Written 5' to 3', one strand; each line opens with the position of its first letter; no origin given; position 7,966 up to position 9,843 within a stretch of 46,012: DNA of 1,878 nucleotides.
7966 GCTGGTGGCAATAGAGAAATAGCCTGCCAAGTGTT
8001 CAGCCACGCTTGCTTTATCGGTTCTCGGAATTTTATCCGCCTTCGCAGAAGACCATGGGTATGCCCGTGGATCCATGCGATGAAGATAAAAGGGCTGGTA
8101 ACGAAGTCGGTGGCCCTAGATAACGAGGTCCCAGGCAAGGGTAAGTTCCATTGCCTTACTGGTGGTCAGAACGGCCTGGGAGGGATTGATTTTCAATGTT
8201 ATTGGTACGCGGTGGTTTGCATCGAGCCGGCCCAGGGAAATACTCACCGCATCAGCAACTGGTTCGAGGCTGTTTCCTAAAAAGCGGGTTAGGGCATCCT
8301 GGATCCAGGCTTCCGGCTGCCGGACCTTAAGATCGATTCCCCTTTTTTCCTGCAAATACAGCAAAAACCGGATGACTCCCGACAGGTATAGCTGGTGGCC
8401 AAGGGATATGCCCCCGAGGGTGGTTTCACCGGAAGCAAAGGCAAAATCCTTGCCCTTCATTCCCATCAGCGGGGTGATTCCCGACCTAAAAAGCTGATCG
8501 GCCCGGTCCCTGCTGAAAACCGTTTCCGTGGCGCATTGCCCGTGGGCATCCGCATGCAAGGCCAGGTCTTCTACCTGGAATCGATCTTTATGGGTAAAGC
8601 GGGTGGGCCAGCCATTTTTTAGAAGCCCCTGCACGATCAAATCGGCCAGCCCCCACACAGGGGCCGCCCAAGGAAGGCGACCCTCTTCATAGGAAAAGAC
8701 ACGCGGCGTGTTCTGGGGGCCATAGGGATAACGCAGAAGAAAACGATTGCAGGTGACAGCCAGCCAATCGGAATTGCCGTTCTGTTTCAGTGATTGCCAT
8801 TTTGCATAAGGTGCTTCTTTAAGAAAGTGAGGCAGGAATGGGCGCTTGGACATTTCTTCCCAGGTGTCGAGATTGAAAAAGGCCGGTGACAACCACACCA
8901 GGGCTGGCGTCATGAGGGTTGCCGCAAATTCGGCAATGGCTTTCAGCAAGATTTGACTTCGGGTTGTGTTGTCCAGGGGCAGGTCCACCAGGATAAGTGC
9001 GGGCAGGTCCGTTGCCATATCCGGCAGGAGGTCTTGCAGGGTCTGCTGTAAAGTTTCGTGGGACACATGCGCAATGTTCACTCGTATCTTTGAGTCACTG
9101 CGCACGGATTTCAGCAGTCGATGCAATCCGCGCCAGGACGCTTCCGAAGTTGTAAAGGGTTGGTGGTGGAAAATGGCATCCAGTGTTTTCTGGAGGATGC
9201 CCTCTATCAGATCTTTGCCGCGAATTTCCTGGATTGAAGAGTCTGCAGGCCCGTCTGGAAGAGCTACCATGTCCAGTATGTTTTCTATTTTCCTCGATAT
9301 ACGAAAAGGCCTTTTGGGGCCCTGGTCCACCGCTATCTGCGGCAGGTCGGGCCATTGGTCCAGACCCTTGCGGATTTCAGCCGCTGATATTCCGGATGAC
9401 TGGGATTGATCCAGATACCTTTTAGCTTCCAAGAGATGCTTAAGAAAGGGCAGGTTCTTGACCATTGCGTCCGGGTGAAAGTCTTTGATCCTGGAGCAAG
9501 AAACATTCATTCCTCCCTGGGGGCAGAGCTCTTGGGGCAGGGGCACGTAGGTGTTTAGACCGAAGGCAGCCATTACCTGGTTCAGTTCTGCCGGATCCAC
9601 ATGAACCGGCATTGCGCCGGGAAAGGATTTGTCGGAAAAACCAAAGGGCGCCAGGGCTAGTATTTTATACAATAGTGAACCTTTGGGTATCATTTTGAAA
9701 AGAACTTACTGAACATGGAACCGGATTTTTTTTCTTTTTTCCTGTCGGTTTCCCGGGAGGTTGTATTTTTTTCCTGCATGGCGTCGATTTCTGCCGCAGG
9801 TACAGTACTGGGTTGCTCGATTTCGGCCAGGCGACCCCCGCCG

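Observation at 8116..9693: Single-polypeptide TssB-TssC (VipA-VipB-like) sheath fusion standing alone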

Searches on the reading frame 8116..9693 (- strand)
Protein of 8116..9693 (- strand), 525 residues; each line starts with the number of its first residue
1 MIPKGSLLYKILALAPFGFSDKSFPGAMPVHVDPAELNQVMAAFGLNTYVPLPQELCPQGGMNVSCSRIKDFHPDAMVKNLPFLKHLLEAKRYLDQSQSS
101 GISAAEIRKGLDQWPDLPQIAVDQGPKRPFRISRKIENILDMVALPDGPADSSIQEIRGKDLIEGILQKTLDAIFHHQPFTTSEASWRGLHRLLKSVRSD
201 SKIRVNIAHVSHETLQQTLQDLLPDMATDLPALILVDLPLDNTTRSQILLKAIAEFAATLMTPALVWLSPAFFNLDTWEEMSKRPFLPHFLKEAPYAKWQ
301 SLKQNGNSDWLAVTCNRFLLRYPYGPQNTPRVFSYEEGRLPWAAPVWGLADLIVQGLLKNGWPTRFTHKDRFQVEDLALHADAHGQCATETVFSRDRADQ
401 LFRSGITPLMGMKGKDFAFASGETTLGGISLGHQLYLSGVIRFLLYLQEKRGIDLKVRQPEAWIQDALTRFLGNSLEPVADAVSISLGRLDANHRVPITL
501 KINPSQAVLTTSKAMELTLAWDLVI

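Call 3: search_protein_families(library=pfam, proteins=[window:8116-9693:-], max_evalue=10)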
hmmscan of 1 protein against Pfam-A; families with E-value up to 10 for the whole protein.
window:8116-9693:- (525 aa): 3 families
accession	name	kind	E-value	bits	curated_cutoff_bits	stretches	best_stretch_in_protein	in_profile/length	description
PF05943.17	VipB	-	1.7e-35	123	27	1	163-423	7-297/301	EvpB/VC_A0108, tail sheath N-terminal domain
PF05591.17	T6SS_VipA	-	1.2e-08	35.3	24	1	29-110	52-136/155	Type VI secretion system, VipA, VC_A0107 or Hcp2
PF20502.4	DNAPKcs_CC1-2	-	0.14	10.9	26.1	1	150-230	656-736/809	DNA-dependent protein kinase catalytic subunit, CC1/2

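Call 4: search_protein_families(library=ncbifam, proteins=[window:8116-9693:-], max_evalue=10)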
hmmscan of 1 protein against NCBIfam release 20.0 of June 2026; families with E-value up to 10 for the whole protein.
window:8116-9693:- (525 aa): 2 families
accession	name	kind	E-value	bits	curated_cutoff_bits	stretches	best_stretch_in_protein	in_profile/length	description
TIGR03355.1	VI_chp_2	equivalog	1.4e-31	109.9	271.5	1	163-419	57-345/473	type VI secretion system contractile sheath large subunit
TIGR03358.1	VI_chp_5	equivalog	1.4e-07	31.4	97.25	1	29-108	55-137/160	type VI secretion system contractile sheath small subunit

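Call 9: find_homologous_proteins(query=window:8116-9693:-, max_evalue=0.001)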
Query window:8116-9693:- (525 aa): 268 proteins with E <= 0.001 among 8000 candidates; the best 120 are listed.
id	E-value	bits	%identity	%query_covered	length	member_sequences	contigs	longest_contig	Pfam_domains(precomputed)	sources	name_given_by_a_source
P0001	0.0e+0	1204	100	100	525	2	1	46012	PF05591.18,PF05943.18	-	-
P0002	0.0e+0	1018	85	100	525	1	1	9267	PF05591.18,PF05943.18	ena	-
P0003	1.8e-278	942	80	98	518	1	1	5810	PF05591.18,PF05943.18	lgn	-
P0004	1.9e-275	932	79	100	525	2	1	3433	PF05591.18,PF05943.18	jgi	-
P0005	1.5e-154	534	49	92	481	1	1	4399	PF05591.18,PF05943.18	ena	-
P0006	6.8e-153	528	47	98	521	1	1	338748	PF05591.18,PF05943.18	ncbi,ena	-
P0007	1.8e-148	513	47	98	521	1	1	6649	PF05591.18,PF05943.18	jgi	jgi:predicted component of type VI protein secretion system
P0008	2.7e-145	503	46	99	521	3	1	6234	PF05591.18,PF05943.18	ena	-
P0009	2.5e-134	467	42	98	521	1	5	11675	PF05591.18,PF05943.18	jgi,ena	-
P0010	7.7e-132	459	44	98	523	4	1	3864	PF05591.18,PF05943.18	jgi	jgi:type VI secretion system protein ImpC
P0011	1.4e-131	458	43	98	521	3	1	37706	PF05591.18,PF05943.18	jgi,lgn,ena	-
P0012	5.9e-131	456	43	98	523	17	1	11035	PF05591.18,PF05943.18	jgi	jgi:type VI secretion system protein ImpC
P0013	1.0e-130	455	42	98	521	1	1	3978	PF05591.18,PF05943.18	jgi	jgi:type VI secretion system protein ImpC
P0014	2.3e-129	450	42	98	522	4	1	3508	PF05591.18,PF05943.18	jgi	jgi:type VI secretion system protein ImpC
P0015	1.3e-128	448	40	98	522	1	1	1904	PF05591.18,PF05943.18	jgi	jgi:type VI secretion system protein ImpC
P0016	1.7e-128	448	43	98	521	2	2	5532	PF05591.18,PF05943.18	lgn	-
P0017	2.3e-128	447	43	98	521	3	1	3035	PF05591.18,PF05943.18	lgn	-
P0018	6.9e-128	446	41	98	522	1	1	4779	PF05591.18,PF05943.18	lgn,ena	-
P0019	8.5e-128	445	41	98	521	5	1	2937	PF05591.18,PF05943.18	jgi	-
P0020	1.1e-127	445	41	98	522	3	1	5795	PF05591.18,PF05943.18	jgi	jgi:predicted component of type VI protein secretion system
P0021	3.2e-127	443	41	98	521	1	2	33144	PF05591.18,PF05943.18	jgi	jgi:EvpB/VC_A0108, tail sheath N-terminal domain/Type VI secretion system, VipA, VC_A0107 or Hcp2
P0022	4.6e-127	443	40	98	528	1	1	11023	PF05591.18,PF05943.18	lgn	-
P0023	5.8e-127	443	42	98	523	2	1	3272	PF05591.18,PF05943.18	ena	-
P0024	1.3e-126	441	41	98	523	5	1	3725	PF05591.18,PF05943.18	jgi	jgi:type VI secretion system protein ImpC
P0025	4.4e-126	440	42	98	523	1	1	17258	PF05591.18,PF05943.18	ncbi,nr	ncbi:MAG: hypothetical protein GTO40_15405 [Deltaproteobacteria bacterium]|nr:hypothetical protein [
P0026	5.0e-126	439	42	98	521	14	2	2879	PF05591.18,PF05943.18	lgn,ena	-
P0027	5.3e-126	439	40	98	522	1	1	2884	PF05591.18,PF05943.18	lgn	-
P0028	8.0e-126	439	40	98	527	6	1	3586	PF05591.18,PF05943.18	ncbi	-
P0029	3.6e-125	437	42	98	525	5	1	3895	PF05591.18,PF05943.18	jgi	-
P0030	4.6e-125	436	42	98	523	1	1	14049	PF05591.18,PF05943.18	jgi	jgi:type VI secretion system ImpB/VipA family protein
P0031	5.2e-125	436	41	98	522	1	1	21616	PF05591.18,PF05943.18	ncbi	-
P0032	1.7e-124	434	40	98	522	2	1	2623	PF05943.18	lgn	-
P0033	1.7e-124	434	39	98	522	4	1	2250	PF05591.18,PF05943.18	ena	-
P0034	3.2e-124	433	40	98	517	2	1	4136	PF05591.18,PF05943.18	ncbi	-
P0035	5.0e-124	433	40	98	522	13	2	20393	PF05591.18,PF05943.18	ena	-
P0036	7.1e-124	432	39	98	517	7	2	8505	PF05591.18,PF05943.18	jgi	jgi:hypothetical protein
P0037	1.6e-123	431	40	98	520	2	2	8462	PF05591.18,PF05943.18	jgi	-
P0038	2.0e-123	431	41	98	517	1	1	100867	PF05591.18,PF05943.18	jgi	jgi:type VI secretion system protein ImpC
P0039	2.1e-123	431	40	98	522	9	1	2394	PF05591.18,PF05943.18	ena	-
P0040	3.2e-123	430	41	98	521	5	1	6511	PF05591.18,PF05943.18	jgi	jgi:type VI secretion system protein ImpC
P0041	3.5e-123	430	40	98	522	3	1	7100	PF05591.18,PF05943.18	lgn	-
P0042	3.9e-123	430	39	98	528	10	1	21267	PF05591.18,PF05943.18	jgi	jgi:type VI secretion system protein ImpC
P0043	7.2e-123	429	39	98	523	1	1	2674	PF05591.18,PF05943.18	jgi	jgi:type VI secretion system ImpB/VipA family protein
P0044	9.4e-123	429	39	98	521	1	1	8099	PF05591.18,PF05943.18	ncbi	-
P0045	2.1e-122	427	39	98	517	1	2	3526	PF05591.18,PF05943.18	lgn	-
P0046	5.0e-122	426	41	98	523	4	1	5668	PF05591.18,PF05943.18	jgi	jgi:type VI secretion system protein ImpC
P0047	7.3e-122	426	41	98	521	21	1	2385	PF05591.18,PF05943.18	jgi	-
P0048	1.0e-121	425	39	98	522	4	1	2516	PF05591.18,PF05943.18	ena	-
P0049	1.1e-121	425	39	98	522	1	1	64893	PF05591.18,PF05943.18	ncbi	-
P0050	1.3e-121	425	40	98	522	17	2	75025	PF05591.18,PF05943.18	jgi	jgi:type VI secretion system protein ImpC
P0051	1.3e-121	425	39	98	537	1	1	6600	PF05591.18,PF05943.18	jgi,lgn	-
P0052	1.4e-121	425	41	98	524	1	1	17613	PF05591.18,PF05943.18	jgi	jgi:type VI secretion system protein ImpC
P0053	1.4e-121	425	40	98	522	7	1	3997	PF05591.18,PF05943.18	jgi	jgi:type VI secretion system protein ImpC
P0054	2.0e-121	424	41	98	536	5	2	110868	PF05591.18,PF05943.18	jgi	-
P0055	2.1e-121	424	39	98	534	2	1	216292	PF05591.18,PF05943.18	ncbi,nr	ncbi:MAG: hypothetical protein HF978_02240 [Desulfobacteraceae bacterium]|nr:type VI secretion syste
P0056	2.3e-121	424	41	98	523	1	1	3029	PF05591.18,PF05943.18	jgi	-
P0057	2.8e-121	424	41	98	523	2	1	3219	PF05591.18,PF05943.18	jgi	jgi:type VI secretion system protein ImpC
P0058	3.8e-121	423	41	98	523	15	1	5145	PF05591.18,PF05943.18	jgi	-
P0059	5.9e-121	423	41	98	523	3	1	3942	PF05591.18,PF05943.18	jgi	-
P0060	1.5e-120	421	41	98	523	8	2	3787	PF05591.18,PF05943.18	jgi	jgi:type VI secretion system protein ImpC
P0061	1.9e-120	421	39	98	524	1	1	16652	PF05591.18,PF05943.18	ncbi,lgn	-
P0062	3.2e-120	420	39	98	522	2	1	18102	PF05591.18,PF05943.18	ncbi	-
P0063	5.1e-120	420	40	98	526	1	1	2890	PF05591.18,PF05943.18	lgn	-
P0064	6.0e-120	419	41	98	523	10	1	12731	PF05591.18,PF05943.18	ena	-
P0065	6.4e-120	419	38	98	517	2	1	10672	PF05591.18,PF05943.18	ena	-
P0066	8.4e-120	419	39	98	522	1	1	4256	PF05591.18,PF05943.18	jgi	jgi:hypothetical protein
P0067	1.1e-119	419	41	98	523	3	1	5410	PF05591.18,PF05943.18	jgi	jgi:type VI secretion system protein ImpC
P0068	1.2e-119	418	40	98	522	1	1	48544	PF05591.18,PF05943.18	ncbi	-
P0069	3.5e-119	417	38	98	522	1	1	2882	PF05591.18,PF05943.18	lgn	-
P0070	7.5e-119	416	40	98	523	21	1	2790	PF05591.18,PF05943.18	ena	-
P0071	1.1e-118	415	38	98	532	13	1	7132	PF05591.18,PF05943.18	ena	-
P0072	1.2e-118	415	40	98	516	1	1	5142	PF05591.18,PF05943.18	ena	-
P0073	1.3e-118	415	40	98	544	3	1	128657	PF05591.18,PF05943.18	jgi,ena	-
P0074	1.3e-118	415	40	98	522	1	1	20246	PF05591.18,PF05943.18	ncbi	-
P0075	1.5e-118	415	39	98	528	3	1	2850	PF05591.18,PF05943.18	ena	-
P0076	2.6e-118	414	39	98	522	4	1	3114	PF05591.18,PF05943.18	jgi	-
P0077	3.1e-118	414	40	98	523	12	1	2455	PF05591.18,PF05943.18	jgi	jgi:type VI secretion system ImpB/VipA family protein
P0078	3.5e-118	414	39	98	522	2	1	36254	PF05591.18,PF05943.18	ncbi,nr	ncbi:MAG: hypothetical protein HF982_07875 [Desulfobacteraceae bacterium]|nr:hypothetical protein [D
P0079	5.8e-118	413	39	98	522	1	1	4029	PF05591.18,PF05943.18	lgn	-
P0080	5.8e-118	413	40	98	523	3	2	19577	PF05591.18,PF05943.18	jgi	jgi:type VI secretion system protein ImpC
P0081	6.1e-118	413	40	98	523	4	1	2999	PF05591.18,PF05943.18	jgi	-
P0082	8.4e-118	412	38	98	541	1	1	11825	PF05591.18,PF05943.18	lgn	-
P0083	1.8e-117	411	38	98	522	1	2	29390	PF05591.18,PF05943.18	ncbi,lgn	-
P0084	2.3e-117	411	39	98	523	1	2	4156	PF05591.18,PF05943.18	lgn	-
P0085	2.5e-117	411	39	98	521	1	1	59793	PF05591.18,PF05943.18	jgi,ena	-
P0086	2.7e-117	411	41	98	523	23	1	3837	PF05591.18,PF05943.18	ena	-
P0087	4.4e-117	410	40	98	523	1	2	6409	PF05591.18,PF05943.18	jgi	jgi:type VI secretion system protein ImpC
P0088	5.2e-117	410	39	98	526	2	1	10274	PF05591.18,PF05943.18,PF27141.1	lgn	-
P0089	5.8e-117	410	40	90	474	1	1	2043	PF05943.18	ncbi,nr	ncbi:MAG: type VI secretion system contractile sheath large subunit, partial [Anaerolineales bacteri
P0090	8.4e-117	409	41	98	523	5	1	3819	PF05591.18,PF05943.18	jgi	jgi:type VI secretion system protein ImpC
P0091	1.2e-116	408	37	98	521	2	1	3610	PF05943.18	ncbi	-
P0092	1.6e-116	408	40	98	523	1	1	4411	PF05591.18,PF05943.18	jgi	jgi:type VI secretion system protein ImpC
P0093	3.5e-116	407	39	98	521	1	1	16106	PF05591.18,PF05943.18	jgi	jgi:type VI secretion system protein ImpC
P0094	4.0e-116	407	38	98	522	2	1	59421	PF05591.18,PF05943.18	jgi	jgi:type VI secretion system protein ImpC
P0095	4.1e-116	407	40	98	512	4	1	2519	PF05591.18,PF05943.18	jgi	jgi:type VI secretion system protein ImpC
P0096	6.5e-116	406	40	92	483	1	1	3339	PF05943.18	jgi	jgi:type VI secretion system protein ImpC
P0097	1.1e-115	405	38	98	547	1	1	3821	PF05591.18,PF05943.18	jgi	jgi:type VI secretion system protein ImpC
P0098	2.1e-115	404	40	98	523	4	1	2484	PF05591.18,PF05943.18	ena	-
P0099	2.7e-115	404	40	98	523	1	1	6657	PF05591.18,PF05943.18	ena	-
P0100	3.4e-115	404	39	98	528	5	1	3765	PF05591.18,PF05943.18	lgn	-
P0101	4.8e-115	403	38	98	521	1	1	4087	PF05591.18,PF05943.18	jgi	-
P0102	6.6e-115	403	36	98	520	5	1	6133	PF05591.18,PF05943.18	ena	-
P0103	6.8e-115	403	37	98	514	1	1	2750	PF05943.18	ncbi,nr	ncbi:MAG: type VI secretion system contractile sheath large subunit [Desulfobacterales bacterium]|nr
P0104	8.2e-115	402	39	98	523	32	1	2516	PF05591.18,PF05943.18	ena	-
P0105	9.0e-115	402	40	98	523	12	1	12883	PF05591.18,PF05943.18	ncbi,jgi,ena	jgi:type VI secretion system protein ImpC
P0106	9.1e-115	402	38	98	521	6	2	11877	PF05591.18,PF05943.18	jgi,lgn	jgi:type VI secretion system protein ImpC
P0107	1.2e-114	402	39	97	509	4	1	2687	PF05591.18,PF05943.18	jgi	jgi:hypothetical protein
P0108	1.5e-114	402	38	98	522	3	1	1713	PF05591.18,PF05943.18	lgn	-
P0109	2.8e-114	401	37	98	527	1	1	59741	PF05591.18,PF05943.18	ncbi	ncbi:MAG: type VI secretion system contractile sheath domain-containing protein [bacterium]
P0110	2.8e-114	401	37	98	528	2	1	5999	PF05591.18,PF05943.18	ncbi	-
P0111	3.4e-114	400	39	98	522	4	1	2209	PF05591.18,PF05943.18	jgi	jgi:hypothetical protein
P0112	3.8e-114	400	40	98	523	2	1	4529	PF05591.18,PF05943.18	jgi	jgi:type VI secretion system protein ImpC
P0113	4.4e-114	400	38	98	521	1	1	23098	PF05591.18,PF05943.18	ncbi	-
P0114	4.9e-114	400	38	98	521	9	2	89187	PF05591.18,PF05943.18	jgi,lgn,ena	-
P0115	6.6e-114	399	39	98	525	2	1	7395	PF05591.18,PF05943.18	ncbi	-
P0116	7.8e-114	399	39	98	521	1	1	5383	PF05591.18,PF05943.18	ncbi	-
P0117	8.2e-114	399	39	98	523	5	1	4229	PF05591.18,PF05943.18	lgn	-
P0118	9.0e-114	399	39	98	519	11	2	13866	PF05591.18,PF05943.18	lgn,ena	-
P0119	1.1e-113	399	41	94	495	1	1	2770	PF05591.18,PF05943.18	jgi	-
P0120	1.6e-113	398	40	98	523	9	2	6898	PF05591.18,PF05943.18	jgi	jgi:type VI secretion system protein ImpC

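Call 10: search_solved_structures(query=window:8116-9693:-, max_evalue=1, show_alignments=2)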
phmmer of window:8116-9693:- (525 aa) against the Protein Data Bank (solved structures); distinct sequences matched with E-value up to 1: 10.
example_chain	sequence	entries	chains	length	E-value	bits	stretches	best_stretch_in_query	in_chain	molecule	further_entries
5n8n_B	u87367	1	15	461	1.3e-23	86.6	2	239-424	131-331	EvpB family type VI secretion protein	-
9n4v_A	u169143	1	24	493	9.1e-17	64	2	248-425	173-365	DUF877 family protein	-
5mxn_A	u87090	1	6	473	5.3e-16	61.5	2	244-418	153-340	Type VI secretion protein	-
5ojq_A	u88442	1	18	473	5.3e-16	61.5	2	244-418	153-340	Type VI secretion protein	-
5myu_A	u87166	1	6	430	6.2e-16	61.2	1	244-418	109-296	Type VI secretion system protein ImpC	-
3j9g_B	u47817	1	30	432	6.3e-16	61.2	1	244-418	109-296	VipB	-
5urw_1B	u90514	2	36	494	4.1e-10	42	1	247-424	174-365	TssC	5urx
5urw_1A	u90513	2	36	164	8.8e-06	27.7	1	8-96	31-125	TssB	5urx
3j9o_B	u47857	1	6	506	4.5e-05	25.4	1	239-338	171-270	Intracellular growth locus protein B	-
3j9o_A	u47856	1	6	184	0.15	13.8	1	62-97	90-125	Intracellular growth locus protein A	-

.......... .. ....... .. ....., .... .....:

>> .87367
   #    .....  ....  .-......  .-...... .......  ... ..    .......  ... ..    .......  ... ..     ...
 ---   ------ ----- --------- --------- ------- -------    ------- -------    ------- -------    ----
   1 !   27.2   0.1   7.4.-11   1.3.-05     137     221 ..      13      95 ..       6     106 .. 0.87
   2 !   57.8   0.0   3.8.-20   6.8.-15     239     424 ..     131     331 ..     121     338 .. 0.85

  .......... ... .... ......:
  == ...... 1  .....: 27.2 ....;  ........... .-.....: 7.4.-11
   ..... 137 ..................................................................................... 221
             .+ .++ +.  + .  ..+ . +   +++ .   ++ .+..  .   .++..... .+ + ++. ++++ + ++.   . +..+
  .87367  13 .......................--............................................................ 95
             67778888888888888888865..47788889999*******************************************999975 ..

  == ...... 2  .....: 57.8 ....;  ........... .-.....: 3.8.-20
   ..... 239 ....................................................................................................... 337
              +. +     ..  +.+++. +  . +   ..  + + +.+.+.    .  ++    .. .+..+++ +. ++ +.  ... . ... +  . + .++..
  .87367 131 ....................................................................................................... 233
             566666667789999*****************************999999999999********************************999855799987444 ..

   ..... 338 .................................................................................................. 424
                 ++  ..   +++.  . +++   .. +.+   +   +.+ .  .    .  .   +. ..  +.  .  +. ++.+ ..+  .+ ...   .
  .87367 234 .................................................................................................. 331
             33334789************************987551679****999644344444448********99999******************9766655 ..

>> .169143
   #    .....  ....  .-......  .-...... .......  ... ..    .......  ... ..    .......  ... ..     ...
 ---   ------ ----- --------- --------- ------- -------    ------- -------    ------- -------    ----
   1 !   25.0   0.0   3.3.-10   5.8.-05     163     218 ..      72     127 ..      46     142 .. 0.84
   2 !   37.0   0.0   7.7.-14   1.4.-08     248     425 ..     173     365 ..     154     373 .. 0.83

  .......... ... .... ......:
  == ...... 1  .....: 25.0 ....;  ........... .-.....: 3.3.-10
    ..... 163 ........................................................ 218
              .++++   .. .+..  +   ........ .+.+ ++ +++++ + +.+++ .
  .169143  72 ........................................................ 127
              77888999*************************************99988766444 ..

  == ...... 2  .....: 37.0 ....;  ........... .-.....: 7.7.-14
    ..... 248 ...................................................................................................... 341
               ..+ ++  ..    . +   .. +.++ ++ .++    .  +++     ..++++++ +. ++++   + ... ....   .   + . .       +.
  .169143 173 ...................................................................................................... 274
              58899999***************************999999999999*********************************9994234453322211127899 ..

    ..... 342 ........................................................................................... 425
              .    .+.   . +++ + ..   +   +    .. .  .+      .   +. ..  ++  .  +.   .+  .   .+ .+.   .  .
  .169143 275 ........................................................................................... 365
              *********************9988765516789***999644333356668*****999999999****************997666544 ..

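Call 12: find_encoding_contigs(protein=P0006, flank=10000, max_places=3)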
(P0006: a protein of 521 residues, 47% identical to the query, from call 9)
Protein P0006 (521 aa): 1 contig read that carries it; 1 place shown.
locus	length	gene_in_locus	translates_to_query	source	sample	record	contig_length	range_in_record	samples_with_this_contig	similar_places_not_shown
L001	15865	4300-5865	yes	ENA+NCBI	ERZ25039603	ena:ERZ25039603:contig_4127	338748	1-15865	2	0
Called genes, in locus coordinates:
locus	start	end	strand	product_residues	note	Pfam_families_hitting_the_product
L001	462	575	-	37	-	-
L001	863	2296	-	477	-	PF00069:Pkinase, PF07714:PK_Tyr_Ser-Thr, PF03109:ABC1 (weak), PF08308:PEGA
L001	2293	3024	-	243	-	PF00481:PP2C, PF13672:PP2C_2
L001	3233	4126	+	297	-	PF16697:Yop-YscD_cpl (weak), PF00498:FHA, PF16697:Yop-YscD_cpl, PF00498:FHA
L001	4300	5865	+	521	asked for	PF05591:T6SS_VipA, PF05943:VipB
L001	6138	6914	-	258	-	-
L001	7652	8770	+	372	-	PF00656:Peptidase_C14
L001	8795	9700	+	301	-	PF14326:DUF4384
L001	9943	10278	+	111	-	-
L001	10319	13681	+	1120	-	-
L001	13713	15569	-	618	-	PF00656:Peptidase_C14, PF03781:FGE-sulfatase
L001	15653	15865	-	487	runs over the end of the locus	PF00498:FHA, PF16697:Yop-YscD_cpl, PF01464:SLT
